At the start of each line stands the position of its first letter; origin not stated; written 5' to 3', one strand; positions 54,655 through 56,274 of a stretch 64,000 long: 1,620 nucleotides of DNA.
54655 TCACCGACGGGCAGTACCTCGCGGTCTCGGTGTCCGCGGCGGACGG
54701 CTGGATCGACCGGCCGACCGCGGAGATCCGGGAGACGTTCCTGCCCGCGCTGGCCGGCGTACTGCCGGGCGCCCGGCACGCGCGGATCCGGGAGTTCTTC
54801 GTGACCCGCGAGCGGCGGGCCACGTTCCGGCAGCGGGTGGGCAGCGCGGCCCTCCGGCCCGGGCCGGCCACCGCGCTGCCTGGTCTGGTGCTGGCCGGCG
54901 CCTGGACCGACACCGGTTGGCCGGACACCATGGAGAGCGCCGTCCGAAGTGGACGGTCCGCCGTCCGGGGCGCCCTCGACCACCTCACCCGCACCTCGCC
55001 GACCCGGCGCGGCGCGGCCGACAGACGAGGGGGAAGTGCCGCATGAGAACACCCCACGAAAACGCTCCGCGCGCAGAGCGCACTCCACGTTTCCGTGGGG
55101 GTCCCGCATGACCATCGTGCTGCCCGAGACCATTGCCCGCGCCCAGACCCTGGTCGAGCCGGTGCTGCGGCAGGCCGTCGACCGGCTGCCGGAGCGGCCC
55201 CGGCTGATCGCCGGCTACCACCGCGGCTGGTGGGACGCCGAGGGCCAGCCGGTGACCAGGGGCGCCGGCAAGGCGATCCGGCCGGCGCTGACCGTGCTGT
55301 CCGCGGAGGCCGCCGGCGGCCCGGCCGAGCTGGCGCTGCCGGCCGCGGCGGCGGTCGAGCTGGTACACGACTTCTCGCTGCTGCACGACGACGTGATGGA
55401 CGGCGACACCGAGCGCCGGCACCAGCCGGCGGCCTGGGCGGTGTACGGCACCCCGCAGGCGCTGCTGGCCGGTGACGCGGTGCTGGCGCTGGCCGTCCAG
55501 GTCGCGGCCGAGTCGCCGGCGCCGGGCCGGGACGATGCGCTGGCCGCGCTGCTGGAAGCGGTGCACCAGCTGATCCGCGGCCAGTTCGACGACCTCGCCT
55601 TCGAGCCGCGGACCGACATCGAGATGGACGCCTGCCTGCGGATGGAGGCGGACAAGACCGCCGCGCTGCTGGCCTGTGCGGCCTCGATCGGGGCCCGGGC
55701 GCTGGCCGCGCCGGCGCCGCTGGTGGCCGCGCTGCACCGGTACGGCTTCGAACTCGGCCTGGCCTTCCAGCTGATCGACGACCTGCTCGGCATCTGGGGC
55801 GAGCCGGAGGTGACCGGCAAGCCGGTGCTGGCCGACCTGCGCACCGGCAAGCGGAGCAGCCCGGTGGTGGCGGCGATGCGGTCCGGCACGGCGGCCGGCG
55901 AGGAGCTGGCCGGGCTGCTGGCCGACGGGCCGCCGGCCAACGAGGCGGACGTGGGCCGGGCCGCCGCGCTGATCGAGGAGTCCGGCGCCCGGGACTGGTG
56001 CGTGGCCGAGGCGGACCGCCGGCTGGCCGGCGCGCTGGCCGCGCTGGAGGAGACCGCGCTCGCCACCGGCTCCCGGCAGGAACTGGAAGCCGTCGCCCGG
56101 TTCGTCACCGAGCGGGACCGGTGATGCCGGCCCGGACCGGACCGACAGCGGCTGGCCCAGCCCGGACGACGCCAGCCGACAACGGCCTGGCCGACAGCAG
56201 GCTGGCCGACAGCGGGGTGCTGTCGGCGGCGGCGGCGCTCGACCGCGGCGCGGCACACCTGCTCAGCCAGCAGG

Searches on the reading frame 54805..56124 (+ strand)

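Call 66: search_protein_families(library=pfam, proteins=[window:54805-56124:+], max_evalue=0.00001)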
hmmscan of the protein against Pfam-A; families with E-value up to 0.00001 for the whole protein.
window:54805-56124:+ (439 aa): 1 family
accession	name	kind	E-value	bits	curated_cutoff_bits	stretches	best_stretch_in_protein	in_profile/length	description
PF00348.22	polyprenyl_synt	-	1.7e-53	181.9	27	1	151-385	12-246/251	Polyprenyl synthetase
